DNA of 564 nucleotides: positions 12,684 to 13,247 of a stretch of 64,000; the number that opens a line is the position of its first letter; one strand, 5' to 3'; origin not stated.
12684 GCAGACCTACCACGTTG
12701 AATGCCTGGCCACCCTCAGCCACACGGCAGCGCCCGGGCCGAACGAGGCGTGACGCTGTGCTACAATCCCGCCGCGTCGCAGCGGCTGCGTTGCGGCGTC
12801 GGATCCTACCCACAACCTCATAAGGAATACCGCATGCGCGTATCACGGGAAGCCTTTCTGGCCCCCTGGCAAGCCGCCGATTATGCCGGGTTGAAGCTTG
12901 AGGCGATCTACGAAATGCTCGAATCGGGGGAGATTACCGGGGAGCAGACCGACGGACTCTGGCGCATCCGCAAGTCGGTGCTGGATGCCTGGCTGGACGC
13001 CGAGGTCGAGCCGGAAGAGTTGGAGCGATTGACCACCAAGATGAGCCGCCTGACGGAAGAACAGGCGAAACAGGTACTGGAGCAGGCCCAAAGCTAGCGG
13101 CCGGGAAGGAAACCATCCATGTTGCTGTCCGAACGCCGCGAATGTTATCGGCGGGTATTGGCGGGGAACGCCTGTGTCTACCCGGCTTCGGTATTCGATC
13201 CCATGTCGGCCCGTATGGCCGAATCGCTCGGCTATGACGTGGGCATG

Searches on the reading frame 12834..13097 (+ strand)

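Call 13: search_protein_families(library=pfam, proteins=[window:12834-13097:+], max_evalue=0.001)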
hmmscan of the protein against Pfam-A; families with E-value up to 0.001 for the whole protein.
window:12834-13097:+ (87 aa): 1 family
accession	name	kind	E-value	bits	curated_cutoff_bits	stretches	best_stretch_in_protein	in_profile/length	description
PF12728.13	HTH_17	-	6e-07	30.1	27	1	13-56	6-49/51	Helix-turn-helix domain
